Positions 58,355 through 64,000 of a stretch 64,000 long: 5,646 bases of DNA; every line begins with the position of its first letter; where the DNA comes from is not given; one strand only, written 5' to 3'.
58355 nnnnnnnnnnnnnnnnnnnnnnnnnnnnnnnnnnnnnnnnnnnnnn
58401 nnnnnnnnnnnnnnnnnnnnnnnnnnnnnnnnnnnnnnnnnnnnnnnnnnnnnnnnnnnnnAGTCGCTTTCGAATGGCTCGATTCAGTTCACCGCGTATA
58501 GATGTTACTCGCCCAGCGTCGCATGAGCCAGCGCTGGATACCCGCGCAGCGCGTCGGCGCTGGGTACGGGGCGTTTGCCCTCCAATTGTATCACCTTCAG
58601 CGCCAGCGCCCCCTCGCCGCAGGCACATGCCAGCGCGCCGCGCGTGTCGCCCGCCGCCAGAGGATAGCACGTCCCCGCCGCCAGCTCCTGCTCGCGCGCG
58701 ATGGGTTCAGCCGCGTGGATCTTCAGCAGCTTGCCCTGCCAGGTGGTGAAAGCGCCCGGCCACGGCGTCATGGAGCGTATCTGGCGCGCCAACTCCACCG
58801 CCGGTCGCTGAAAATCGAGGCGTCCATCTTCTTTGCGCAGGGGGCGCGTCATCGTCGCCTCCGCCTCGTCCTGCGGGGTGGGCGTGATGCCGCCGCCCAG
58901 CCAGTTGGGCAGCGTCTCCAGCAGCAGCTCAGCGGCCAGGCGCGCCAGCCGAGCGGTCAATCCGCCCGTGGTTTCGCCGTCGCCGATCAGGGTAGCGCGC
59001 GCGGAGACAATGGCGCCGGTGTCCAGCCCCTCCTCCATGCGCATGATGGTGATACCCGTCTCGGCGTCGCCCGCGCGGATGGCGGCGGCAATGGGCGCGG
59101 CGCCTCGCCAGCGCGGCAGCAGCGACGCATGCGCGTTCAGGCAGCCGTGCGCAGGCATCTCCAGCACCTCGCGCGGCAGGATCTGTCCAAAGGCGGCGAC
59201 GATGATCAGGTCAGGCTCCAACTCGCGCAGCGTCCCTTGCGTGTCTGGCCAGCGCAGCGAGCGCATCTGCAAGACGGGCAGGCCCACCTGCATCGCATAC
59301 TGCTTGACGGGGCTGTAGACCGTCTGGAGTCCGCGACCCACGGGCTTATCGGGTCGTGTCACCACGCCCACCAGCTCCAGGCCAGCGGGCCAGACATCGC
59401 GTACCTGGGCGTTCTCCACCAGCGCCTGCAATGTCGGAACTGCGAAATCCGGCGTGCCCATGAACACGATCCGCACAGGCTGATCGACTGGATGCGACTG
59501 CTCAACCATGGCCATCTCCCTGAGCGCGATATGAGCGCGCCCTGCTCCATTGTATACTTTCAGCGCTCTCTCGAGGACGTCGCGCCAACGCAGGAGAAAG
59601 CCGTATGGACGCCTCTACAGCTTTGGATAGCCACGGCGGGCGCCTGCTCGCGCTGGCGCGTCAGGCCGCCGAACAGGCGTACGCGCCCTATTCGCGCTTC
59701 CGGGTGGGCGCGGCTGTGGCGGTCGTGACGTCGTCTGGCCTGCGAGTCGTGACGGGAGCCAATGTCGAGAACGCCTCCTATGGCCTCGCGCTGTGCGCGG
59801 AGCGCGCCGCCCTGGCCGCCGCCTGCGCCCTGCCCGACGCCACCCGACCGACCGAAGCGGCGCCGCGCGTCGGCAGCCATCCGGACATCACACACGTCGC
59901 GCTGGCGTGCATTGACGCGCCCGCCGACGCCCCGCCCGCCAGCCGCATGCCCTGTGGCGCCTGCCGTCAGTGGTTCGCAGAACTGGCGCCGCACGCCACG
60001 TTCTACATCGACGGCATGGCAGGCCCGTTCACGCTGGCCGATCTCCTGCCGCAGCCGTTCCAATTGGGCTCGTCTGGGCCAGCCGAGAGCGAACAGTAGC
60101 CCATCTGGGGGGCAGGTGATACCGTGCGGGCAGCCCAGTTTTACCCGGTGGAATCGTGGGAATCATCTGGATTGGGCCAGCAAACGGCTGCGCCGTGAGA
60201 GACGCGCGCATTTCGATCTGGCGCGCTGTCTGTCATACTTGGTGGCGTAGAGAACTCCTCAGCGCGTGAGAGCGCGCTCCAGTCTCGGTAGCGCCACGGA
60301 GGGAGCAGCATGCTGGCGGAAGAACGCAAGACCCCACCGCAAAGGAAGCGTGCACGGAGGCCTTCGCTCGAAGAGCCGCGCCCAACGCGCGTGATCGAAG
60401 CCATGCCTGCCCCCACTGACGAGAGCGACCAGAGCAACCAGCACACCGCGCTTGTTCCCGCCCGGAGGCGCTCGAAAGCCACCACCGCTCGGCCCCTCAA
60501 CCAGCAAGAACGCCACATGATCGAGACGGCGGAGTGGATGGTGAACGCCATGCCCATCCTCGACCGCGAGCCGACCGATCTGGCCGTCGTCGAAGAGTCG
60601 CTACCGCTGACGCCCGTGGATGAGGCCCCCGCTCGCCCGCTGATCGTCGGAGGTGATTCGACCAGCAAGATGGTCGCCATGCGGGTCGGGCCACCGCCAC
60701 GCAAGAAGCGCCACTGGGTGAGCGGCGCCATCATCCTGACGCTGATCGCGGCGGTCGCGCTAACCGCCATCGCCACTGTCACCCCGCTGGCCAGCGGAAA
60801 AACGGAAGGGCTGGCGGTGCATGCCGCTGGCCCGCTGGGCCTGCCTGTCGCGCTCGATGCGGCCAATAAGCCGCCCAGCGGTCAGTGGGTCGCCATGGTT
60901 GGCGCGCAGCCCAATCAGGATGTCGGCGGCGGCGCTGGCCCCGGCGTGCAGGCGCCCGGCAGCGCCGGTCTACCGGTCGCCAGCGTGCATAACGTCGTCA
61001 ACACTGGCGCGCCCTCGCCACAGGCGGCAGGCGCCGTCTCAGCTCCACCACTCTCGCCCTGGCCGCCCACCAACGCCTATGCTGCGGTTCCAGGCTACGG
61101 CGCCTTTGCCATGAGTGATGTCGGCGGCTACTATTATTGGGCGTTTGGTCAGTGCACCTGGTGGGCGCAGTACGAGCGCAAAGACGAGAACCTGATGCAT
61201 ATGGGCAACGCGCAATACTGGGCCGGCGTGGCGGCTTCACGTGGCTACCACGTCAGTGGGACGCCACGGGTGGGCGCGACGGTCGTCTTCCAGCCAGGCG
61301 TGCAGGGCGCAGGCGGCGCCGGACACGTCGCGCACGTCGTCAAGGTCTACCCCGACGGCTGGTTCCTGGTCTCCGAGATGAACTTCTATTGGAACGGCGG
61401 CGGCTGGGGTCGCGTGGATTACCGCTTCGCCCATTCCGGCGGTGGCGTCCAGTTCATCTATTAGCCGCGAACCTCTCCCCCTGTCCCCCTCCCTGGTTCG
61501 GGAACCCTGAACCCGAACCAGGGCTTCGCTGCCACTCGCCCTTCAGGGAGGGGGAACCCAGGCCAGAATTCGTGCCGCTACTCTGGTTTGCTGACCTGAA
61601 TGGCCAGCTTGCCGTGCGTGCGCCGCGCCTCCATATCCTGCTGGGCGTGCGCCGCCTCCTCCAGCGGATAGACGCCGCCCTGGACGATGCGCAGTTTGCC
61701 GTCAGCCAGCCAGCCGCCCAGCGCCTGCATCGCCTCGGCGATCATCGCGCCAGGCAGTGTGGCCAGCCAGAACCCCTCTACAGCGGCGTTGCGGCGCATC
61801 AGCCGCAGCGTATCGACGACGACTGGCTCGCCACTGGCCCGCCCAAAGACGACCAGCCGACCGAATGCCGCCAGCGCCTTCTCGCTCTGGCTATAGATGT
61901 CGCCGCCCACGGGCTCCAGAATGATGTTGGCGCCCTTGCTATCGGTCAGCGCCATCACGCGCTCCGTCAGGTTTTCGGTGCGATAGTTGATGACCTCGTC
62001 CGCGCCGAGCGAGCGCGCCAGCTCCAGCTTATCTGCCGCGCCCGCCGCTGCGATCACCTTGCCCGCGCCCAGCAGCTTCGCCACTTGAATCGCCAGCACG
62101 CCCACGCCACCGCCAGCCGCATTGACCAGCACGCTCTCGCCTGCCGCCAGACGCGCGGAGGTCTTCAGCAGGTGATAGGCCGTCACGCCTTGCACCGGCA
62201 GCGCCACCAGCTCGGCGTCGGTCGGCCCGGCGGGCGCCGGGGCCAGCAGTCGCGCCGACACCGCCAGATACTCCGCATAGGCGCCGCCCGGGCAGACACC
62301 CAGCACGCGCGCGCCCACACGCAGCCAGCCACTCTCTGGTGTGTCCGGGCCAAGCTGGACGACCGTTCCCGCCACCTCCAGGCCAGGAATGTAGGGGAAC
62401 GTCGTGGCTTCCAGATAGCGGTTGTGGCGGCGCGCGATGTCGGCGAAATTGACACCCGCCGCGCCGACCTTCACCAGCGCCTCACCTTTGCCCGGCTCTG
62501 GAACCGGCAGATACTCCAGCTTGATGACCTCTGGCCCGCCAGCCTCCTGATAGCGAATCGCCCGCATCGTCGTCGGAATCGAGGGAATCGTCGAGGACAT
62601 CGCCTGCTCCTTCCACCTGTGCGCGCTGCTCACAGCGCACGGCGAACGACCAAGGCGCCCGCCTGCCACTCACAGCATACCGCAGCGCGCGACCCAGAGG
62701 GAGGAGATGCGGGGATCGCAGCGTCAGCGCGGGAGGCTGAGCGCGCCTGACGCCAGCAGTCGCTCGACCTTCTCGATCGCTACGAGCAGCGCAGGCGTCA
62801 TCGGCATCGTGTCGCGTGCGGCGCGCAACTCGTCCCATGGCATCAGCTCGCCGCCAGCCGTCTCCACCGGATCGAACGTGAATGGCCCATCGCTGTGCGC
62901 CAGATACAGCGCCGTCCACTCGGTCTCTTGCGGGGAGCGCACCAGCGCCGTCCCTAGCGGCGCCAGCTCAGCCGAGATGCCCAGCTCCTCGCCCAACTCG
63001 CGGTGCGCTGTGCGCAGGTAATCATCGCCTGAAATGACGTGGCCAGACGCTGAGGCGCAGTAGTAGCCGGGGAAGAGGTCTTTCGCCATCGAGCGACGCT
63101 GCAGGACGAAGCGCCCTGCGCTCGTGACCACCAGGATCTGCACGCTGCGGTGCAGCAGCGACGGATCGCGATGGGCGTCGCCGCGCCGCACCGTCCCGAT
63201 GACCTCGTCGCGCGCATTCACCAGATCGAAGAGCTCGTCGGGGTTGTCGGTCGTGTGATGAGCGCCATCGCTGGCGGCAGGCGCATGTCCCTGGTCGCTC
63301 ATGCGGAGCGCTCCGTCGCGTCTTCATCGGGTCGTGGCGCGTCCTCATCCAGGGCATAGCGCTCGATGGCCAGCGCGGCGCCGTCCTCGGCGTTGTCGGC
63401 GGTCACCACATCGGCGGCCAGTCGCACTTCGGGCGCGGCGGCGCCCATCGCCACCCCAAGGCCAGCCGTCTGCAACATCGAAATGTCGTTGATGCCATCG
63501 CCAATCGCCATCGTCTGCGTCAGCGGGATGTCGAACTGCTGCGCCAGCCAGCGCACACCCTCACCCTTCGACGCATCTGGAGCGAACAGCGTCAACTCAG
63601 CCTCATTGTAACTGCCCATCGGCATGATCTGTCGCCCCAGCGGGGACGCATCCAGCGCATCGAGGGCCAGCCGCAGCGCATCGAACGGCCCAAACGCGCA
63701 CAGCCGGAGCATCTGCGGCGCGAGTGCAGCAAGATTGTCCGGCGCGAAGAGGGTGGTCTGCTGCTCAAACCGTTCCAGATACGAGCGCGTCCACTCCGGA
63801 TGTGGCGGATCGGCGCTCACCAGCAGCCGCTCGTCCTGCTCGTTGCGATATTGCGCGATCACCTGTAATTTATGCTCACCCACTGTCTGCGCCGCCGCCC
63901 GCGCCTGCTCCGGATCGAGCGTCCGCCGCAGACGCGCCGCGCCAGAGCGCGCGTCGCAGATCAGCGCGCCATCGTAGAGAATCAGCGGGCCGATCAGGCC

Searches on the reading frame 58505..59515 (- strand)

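Call 72: search_protein_families(library=pfam, proteins=[window:58505-59515:-], max_evalue=0.00001)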
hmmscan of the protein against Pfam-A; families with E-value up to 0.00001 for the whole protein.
window:58505-59515:- (336 aa): 2 families
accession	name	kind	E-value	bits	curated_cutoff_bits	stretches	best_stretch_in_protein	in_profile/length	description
PF00551.24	Formyl_trans_N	-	4.9e-42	144.2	26.1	1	15-201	2-180/181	Formyl transferase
PF02911.23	Formyl_trans_C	-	1.3e-20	73.9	21.1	1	226-326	2-99/100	Formyl transferase, C-terminal domain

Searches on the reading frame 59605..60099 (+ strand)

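Call 72: search_protein_families(library=pfam, proteins=[window:59605-60099:+], max_evalue=0.00001)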
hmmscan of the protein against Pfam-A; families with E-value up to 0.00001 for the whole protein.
window:59605-60099:+ (164 aa): 2 families
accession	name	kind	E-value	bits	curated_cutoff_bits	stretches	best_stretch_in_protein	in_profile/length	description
PF00383.29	dCMP_cyt_deam_1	-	9.5e-12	45.2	25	1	13-129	6-95/102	Cytidine and deoxycytidylate deaminase zinc-binding region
PF08211.18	dCMP_cyt_deam_2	-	3.7e-07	30.8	25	1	13-75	43-102/130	Cytidine and deoxycytidylate deaminase zinc-binding region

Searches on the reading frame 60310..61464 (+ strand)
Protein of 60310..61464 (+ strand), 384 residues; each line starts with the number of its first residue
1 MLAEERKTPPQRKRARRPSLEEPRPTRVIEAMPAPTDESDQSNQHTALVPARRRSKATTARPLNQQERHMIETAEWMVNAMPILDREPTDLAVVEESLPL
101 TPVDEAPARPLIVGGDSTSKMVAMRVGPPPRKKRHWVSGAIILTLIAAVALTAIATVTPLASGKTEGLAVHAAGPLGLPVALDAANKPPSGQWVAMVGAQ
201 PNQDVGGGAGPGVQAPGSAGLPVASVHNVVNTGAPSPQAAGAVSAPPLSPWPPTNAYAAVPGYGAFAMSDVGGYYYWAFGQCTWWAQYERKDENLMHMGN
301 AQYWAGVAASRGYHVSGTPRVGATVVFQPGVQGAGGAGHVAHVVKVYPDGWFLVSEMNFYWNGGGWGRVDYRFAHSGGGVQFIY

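Call 73: search_protein_families(library=pfam, proteins=[window:60310-61464:+], max_evalue=0.00001)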
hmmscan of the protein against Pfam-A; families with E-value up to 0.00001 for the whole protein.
window:60310-61464:+ (384 aa): 1 family
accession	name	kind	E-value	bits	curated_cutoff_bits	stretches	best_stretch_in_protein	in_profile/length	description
PF05257.22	CHAP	-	5.8e-16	59.2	26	1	275-358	6-81/81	CHAP domain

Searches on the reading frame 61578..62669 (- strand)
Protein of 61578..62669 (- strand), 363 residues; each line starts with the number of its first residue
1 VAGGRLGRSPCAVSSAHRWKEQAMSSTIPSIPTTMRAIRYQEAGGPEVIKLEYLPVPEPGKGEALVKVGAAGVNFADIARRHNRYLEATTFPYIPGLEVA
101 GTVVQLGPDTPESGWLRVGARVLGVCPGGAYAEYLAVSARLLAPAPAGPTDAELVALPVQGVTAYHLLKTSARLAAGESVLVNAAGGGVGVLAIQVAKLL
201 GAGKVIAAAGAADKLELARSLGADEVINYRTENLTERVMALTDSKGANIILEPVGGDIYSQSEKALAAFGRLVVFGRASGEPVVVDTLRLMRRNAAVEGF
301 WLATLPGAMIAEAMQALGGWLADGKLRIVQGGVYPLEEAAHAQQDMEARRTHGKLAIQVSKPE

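Call 73: search_protein_families(library=pfam, proteins=[window:61578-62669:-], max_evalue=0.00001)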
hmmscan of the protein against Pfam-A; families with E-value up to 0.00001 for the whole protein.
window:61578-62669:- (363 aa): 3 families
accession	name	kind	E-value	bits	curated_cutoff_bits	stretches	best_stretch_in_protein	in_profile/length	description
PF00107.32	ADH_zinc_N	-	1.5e-29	103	31.8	1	188-315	1-125/129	Zinc-binding dehydrogenase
PF13602.12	ADH_zinc_N_2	-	2.3e-23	84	27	1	221-356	1-133/134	Zinc-binding dehydrogenase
PF08240.17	ADH_N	-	1.8e-14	54.3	23.5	1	60-146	1-103/104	Alcohol dehydrogenase GroES-like domain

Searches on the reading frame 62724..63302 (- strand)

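Call 73: search_protein_families(library=pfam, proteins=[window:62724-63302:-], max_evalue=0.00001)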
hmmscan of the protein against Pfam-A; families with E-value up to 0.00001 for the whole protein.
window:62724-63302:- (192 aa): 1 family
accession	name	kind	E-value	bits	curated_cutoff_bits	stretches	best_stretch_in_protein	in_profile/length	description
PF00293.34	NUDIX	-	7.6e-13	49.1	21.1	1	50-163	2-122/134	NUDIX domain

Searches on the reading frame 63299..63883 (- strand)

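Call 73: search_protein_families(library=pfam, proteins=[window:63299-63883:-], max_evalue=0.00001)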
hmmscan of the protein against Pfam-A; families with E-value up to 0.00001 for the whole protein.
window:63299-63883:- (194 aa): 2 families
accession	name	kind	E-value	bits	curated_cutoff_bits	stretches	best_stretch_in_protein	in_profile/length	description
PF08282.18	Hydrolase_3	-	1.4e-23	84.4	20.9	1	97-173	179-255/255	haloacid dehalogenase-like hydrolase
PF05116.19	S6PP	-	4.5e-10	40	20.3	1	95-154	155-215/247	Sucrose-6F-phosphate phosphohydrolase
